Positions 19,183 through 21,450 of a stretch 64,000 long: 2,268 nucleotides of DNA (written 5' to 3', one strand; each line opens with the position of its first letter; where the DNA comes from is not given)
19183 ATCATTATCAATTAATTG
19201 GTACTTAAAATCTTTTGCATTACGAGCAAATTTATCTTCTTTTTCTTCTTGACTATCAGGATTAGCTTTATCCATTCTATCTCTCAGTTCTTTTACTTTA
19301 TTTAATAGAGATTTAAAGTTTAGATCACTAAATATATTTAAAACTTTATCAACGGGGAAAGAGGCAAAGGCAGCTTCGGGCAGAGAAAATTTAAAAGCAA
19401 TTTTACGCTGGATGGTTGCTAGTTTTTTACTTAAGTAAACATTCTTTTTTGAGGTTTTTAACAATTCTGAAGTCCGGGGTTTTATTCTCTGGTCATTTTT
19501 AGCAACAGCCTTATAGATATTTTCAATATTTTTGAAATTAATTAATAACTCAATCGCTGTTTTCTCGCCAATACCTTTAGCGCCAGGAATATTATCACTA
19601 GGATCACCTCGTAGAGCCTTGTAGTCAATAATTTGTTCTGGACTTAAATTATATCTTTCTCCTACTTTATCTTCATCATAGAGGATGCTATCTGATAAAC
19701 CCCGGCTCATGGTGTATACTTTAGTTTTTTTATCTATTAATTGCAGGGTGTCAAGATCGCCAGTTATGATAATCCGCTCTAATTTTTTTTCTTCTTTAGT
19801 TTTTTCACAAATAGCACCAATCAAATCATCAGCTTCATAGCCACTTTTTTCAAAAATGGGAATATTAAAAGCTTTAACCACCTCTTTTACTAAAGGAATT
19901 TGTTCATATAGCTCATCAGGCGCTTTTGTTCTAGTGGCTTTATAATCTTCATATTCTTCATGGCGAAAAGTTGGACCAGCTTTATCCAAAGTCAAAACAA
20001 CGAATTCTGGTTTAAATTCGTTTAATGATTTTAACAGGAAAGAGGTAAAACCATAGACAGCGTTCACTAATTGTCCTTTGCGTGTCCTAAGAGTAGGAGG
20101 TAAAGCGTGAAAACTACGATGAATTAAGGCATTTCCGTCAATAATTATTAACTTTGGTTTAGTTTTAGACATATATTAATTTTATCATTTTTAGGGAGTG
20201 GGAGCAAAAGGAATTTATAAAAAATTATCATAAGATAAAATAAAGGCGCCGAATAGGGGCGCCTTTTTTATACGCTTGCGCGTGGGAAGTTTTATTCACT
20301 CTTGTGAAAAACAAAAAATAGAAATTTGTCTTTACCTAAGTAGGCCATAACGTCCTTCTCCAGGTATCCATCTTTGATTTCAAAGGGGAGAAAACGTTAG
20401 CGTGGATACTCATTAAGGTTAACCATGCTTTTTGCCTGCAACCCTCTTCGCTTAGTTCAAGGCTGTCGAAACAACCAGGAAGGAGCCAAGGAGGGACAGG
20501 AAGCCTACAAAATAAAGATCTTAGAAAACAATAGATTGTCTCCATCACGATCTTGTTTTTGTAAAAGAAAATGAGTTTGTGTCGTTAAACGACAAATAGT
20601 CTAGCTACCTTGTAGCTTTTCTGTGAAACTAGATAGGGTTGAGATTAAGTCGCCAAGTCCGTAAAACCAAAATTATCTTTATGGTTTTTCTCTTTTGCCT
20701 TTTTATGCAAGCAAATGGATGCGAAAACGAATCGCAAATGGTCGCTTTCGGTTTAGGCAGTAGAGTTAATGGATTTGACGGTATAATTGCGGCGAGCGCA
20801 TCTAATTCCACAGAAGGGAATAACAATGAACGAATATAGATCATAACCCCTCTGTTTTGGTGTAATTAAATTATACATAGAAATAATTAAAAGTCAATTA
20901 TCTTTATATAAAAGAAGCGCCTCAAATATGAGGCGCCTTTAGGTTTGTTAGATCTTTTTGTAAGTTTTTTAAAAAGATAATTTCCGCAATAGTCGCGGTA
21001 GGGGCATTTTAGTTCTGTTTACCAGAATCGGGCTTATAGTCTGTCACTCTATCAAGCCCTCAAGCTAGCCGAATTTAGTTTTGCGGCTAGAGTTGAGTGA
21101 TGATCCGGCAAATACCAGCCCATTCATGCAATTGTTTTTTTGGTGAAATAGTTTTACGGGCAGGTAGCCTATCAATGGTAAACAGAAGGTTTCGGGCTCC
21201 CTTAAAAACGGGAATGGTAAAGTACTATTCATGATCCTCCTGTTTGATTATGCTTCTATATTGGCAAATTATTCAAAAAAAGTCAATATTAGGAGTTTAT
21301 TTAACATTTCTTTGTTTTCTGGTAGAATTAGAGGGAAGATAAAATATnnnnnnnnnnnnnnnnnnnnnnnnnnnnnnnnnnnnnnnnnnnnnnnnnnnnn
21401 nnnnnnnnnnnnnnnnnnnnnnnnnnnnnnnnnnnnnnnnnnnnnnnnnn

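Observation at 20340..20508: Candidate RNA A: closed multi-helix domain with a possible pseudoknot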

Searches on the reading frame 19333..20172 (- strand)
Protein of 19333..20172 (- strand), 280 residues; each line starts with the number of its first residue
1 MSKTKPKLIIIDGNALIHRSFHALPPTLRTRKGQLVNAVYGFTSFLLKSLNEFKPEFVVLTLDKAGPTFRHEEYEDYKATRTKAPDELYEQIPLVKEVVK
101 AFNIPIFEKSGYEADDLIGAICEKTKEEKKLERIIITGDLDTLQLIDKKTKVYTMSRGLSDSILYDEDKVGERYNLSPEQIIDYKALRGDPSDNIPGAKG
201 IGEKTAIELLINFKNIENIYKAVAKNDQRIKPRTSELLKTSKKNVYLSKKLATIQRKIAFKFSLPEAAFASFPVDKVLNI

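Call 39: find_related_loci(query=A1, collection=metagenome_contigs, flank=2000)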
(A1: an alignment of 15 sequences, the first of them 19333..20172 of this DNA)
Query A1 (280 aa) in metagenome_contigs; peptide patterns used: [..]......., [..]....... (x = any residue, [..] = any of these).
600 stretches matched a pattern (row limit reached: there are more); 590 encode a relative of the query (tblastn E <= 1e-3); the best 80 are kept; 80 distinct loci.
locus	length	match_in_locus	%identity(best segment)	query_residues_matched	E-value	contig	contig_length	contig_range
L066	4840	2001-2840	75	1-280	1e-143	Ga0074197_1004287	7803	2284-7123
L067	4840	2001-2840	74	1-280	8e-139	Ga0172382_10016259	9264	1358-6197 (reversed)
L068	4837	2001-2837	62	2-280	3e-117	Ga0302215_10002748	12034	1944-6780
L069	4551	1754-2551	64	1-267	8e-114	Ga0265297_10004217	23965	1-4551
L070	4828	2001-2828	59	1-280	4e-111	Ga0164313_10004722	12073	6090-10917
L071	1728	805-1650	58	1-280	8e-119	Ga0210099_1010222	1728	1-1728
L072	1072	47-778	65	7-250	5e-119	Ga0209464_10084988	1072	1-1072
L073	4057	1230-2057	59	1-280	3e-108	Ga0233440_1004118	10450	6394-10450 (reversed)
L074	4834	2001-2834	58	1-272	7e-106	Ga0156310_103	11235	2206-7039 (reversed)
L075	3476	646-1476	58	5-280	2e-105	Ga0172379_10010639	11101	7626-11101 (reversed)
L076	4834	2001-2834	56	1-280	7e-101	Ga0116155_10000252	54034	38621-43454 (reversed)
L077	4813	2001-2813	58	7-280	1e-99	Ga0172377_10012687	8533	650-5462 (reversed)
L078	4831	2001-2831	57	7-277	2e-99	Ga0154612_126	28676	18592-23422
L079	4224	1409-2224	55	3-271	1e-98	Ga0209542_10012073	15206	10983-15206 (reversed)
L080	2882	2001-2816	57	7-280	3e-99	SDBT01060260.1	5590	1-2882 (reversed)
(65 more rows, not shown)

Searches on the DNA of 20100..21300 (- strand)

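Call 4: search_rna_families(source=window, start=20100, end=21300, threshold=evalue, max_evalue=10, show_alignments=3)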
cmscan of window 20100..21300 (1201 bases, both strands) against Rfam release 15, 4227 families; matches with E-value up to 10: 23.
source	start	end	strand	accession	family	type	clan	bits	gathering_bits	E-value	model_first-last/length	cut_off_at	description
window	20908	20990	-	RF02869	ncS025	Gene; sRNA;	-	25.9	46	0.038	1-85/85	no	Burkholderia sRNA 25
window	20866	20937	-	RF02719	sca_ncR20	Gene; snRNA; snoRNA; scaRNA;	-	23.8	127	0.67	1-104/104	no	Small Cajal body specific RNA ncR20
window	20188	20269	+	RF02379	csRNA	Gene; sRNA;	-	23.4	57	2.2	1-93/93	no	Cia-dependent small RNA csRNA1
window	20161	20271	+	RF01859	Phe_leader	Cis-reg; leader;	-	22.5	55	0.51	1-125/125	no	Phenylalanine leader peptide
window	20236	20321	+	RF02900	AaHKsRNA82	Gene; sRNA;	-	21.7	51.4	1.8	1-81/81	no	Aggregatibacter sRNA 82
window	20201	20269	+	RF02057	STnc40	Gene; sRNA;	-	21.3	45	0.75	1-70/70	no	Salmonella enterica sRNA STnc40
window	20209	20265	+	RF02844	RefA9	Gene; antisense;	-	20.2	49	3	1-64/64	no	Enterococcus sRNA A9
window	20236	20333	-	RF01859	Phe_leader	Cis-reg; leader;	-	20.1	55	1.7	1-125/125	no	Phenylalanine leader peptide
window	20226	20308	-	RF02621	BSnc120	Gene; sRNA;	-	19.8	114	0.2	1-88/88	no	Brucella sRNA 120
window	20206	20294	-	RF01770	rimP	Cis-reg; leader;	-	18.7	47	3.8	1-102/102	no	Gammaprotebacteria rimP leader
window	20887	20940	+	RF02427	SpF10_sRNA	Gene; sRNA;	-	17.9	60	2.8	1-57/57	no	Streptococcus sRNA SpF10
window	21050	21105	-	RF04001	mir-7918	Gene; miRNA;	-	17.6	80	1.5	1-58/58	no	mir-7918 microRNA precursor family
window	20910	21022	-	RF04184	BTnc060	Gene; sRNA;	-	17.6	228.9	6.3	1-213/213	no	Bacteroides sRNA BTnc060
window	20792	20949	+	RF00125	IS128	Gene; sRNA;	-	17.5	80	0.78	1-209/209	no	IS128 RNA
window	20218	20272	-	RF02859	Arrc11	Gene; sRNA;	-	17.4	52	5.7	29-83/175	no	Actinobacillus sRNA 11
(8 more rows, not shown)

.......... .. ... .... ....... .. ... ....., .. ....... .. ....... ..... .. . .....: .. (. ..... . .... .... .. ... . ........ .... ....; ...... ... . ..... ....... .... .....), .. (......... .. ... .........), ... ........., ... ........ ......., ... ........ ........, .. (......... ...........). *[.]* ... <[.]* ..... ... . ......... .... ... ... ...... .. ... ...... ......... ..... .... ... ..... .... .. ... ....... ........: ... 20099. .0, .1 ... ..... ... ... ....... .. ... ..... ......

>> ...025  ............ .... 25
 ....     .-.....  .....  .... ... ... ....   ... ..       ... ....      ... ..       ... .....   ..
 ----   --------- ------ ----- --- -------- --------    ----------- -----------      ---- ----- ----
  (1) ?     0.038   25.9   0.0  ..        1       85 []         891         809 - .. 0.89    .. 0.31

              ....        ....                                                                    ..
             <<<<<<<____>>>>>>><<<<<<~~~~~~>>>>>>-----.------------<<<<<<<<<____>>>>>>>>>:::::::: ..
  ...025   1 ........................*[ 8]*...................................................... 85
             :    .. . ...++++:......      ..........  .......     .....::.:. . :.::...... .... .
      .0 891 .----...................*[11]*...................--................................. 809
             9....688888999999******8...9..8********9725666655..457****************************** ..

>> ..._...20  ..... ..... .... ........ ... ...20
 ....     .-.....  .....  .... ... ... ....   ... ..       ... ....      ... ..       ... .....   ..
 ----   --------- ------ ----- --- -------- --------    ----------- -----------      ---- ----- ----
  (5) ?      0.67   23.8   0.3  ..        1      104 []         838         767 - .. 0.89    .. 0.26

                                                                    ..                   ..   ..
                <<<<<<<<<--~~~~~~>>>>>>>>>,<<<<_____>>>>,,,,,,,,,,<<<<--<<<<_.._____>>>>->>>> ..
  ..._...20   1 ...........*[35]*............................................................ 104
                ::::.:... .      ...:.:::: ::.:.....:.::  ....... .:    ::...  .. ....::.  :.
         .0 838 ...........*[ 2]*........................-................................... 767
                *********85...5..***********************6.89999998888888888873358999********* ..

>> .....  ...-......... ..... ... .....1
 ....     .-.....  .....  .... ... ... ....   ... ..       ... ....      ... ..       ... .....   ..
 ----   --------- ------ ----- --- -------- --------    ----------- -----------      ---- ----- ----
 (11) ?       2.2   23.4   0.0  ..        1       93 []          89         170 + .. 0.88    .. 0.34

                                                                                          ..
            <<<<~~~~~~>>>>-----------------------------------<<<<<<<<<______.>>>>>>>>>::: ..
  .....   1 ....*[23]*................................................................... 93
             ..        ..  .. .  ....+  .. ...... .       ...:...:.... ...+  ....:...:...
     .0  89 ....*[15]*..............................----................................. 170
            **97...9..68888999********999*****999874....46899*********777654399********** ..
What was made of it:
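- On Known Rfam RNA family (OLE, ROOL, GOLLD, raiA, 6S, RNase P, tmRNA, and others): Inside the domain the best are 12-13 bits against gathering scores of 33-39 (call 4).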

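Call 13: search_dna_similar(query=window:20236-20866:-, collection=phages, mode=distant, max_evalue=0.01)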
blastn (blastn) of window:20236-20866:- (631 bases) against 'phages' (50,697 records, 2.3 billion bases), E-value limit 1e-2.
No match.
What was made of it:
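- Tried and rejected: Phage and viral collections. blastn of the 631-nt RNA against phage records gave nothing (call 13).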

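Call 82: build_rna_model(alignment_id=A6, structure=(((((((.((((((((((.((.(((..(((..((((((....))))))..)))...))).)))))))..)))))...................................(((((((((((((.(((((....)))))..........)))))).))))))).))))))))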
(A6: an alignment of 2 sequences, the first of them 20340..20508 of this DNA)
Model R1 built from alignment A6 (2 sequences, 169 columns); structure: as given.
model positions 169; base pairs 49; branch points 1; effective number of sequences 0.71; information 0.59 bits per position. Calibrated on 0.2 Mb of random sequence (short: E-values are rough).
structure used (alignment columns):
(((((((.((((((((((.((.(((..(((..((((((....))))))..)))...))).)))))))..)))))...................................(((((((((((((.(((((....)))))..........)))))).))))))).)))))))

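Call 83: search_with_rna_model(model_id=R1, sources=[window, L053, L054, L056, L057, L059, L060, L062, L064, L066, L067, L146, L001, L002, L008, L015, L068, L069, L070, L071, L072, L073, L074, L075, L076, L077, L078, L079, L080, L081, L082, L083, L084, L085, L086, L087, L088, L089, L090, L003, L004, L005, L006, L007, L010, L025, L033, L043, L046, L048], max_evalue=10)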
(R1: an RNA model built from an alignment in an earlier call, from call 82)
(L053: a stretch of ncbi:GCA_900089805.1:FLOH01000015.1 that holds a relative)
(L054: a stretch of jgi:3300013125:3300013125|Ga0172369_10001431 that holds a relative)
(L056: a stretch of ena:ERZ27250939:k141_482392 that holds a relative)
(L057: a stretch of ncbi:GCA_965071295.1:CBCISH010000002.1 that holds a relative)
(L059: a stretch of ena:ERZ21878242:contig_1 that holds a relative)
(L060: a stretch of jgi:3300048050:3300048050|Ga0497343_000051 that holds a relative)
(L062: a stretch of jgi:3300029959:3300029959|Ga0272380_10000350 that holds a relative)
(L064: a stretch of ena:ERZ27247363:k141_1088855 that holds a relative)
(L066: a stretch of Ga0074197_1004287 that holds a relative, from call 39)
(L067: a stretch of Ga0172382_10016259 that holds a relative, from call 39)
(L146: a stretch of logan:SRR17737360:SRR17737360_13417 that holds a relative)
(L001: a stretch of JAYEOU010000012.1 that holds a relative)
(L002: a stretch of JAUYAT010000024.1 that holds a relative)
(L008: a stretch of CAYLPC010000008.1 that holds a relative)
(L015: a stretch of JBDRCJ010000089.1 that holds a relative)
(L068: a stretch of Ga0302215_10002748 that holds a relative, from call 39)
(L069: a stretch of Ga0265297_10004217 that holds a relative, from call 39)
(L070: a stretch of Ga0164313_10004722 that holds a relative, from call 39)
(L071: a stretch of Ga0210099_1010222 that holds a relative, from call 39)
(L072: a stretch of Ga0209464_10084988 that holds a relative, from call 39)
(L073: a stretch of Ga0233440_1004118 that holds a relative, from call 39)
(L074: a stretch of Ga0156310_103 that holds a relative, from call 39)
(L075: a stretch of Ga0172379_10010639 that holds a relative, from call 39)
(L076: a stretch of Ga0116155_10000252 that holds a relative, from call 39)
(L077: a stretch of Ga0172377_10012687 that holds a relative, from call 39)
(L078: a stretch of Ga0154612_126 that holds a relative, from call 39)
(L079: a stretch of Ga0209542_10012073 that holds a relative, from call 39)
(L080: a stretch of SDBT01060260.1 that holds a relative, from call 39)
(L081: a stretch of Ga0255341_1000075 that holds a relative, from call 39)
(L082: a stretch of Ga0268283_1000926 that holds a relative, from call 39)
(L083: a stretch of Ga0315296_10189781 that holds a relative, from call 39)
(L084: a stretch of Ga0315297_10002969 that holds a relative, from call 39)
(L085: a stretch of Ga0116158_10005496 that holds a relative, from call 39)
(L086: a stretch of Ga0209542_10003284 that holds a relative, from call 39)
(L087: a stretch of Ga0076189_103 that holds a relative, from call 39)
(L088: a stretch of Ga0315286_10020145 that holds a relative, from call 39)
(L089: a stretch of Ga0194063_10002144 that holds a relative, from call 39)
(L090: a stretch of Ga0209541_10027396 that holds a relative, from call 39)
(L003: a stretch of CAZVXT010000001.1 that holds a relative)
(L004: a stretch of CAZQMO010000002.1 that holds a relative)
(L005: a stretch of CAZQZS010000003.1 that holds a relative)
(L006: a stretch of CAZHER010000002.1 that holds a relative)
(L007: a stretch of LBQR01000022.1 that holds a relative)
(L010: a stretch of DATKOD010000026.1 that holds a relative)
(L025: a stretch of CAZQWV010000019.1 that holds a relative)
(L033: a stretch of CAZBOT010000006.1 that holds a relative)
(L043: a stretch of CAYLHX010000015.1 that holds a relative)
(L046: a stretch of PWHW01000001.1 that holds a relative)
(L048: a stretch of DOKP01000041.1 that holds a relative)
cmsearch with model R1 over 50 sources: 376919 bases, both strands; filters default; matches with E-value up to 10: 3.
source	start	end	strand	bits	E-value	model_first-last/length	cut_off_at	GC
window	20340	20508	-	217.8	1.9e-57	1-169/169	no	0.48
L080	430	574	+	10.1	3.7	1-169/169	no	0.46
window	20427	20529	+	8.7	8.8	1-169/169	no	0.47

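Call 84: search_with_rna_model(model_id=R1, sources=[L053, L056, L057, L146, L066, L059, L064, L054], max_evalue=10, filters=off)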
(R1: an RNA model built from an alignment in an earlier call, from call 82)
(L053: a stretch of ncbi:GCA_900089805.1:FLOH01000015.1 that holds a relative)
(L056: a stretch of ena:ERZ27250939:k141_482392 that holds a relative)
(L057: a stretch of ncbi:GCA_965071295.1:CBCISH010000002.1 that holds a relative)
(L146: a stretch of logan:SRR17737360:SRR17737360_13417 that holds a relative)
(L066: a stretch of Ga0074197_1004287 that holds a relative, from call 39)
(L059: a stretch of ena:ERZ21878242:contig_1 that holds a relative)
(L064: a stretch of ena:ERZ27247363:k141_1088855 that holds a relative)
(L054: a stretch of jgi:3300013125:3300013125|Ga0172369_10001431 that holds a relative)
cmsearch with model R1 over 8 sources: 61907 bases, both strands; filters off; matches with E-value up to 10: 18.
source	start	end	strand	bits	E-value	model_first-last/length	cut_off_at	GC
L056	2713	2787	-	14.8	0.029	1-169/169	no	0.33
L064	1109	1253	+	12.1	0.17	1-169/169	no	0.39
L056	6122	6247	+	9.7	0.75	1-169/169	no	0.37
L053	5992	6140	+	9.6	0.78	1-169/169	no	0.46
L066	27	156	-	9.2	1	1-169/169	no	0.39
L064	8069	8163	+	9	1.2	1-169/169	no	0.52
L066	3395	3441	+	8.9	1.2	1-169/169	no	0.36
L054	2737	2859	-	7.9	2.4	1-169/169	no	0.44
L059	4930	5061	-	7.5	3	1-169/169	no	0.55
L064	6360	6427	+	7.4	3.2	1-169/169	no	0.43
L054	2503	2559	+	7.4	3.3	94-161/169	no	0.26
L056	2959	3073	+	7.1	3.9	1-169/169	no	0.3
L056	3750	3906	+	6.9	4.5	1-169/169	no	0.34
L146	546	696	-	6.3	6.6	1-169/169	no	0.4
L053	6824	6918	+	6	7.9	1-169/169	no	0.33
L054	1293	1387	-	6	7.9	1-169/169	no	0.4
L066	910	941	+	5.9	8.2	1-169/169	no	0.59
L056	2189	2207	-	5.7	9.6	32-50/169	no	0.32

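Call 91: search_with_rna_model(model_id=R1, source=L153, max_evalue=10, filters=off, show_alignments=2)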
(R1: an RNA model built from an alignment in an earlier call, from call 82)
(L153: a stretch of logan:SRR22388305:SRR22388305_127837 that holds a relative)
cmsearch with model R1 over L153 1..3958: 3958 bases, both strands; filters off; matches with E-value up to 10: 21.
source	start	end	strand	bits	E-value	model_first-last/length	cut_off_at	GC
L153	951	1039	+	14.2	0.0027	1-169/169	no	0.29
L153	181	250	-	7.8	0.16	1-169/169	no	0.34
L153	2186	2225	-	5.6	0.65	21-61/169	no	0.28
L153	3392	3480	+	4.3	1.5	1-169/169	no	0.38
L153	3147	3249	+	4.3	1.5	1-169/169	no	0.49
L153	988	1002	-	3.7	2.2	1-169/169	no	0.27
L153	714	774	-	3.6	2.3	105-161/169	no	0.2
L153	3744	3819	+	3.1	3.1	1-169/169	no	0.38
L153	296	363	-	2.9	3.7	1-169/169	no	0.25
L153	2224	2294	+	2.3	5.2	1-169/169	no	0.31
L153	1158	1267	-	2.3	5.3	1-169/169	no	0.43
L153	417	494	+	2.3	5.4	1-169/169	no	0.46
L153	2534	2574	-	2.1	5.9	21-61/169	no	0.29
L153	517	542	+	2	6.5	28-55/169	no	0.35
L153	1007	1030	-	1.8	7.2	1-169/169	no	0.54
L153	2991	3078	-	1.8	7.4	1-169/169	no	0.42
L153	722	763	+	1.8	7.5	115-156/169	no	0.19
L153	3441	3551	-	1.7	7.8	1-169/169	no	0.48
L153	3257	3336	-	1.6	8.2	1-169/169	no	0.43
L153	3539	3596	+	1.5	8.8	1-169/169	no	0.52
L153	3257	3336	+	1.4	9.3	1-169/169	no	0.43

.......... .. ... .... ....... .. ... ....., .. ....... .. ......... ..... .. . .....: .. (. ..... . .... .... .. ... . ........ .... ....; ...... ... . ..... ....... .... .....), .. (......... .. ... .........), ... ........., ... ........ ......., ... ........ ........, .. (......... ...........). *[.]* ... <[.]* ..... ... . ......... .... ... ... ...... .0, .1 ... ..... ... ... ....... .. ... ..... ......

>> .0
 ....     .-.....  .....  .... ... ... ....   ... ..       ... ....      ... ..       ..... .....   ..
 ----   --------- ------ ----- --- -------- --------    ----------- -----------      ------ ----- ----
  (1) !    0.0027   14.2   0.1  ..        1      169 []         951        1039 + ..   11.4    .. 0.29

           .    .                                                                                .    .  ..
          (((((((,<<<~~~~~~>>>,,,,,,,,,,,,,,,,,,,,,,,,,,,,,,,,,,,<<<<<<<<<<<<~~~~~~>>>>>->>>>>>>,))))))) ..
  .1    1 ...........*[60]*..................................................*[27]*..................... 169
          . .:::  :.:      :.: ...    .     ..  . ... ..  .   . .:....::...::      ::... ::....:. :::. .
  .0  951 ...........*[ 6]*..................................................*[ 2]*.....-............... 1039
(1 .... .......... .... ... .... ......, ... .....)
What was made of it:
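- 20340..20508 (-): The flagged domain: long arm 20500-20435, weak middle hairpin 20428-20400, 50-nt hairpin 20398-20349, optional closing helix 20508-03/20345-40, and candidate pseudoknot 20409-03 with 20370-64. No homologue found (calls 83, 84, 91).
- The aptamer is not conserved (calls 83, 84, 91).
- Tried and rejected: The best other hit was 14.8 bits on the wrong strand (calls 82-84, 91).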
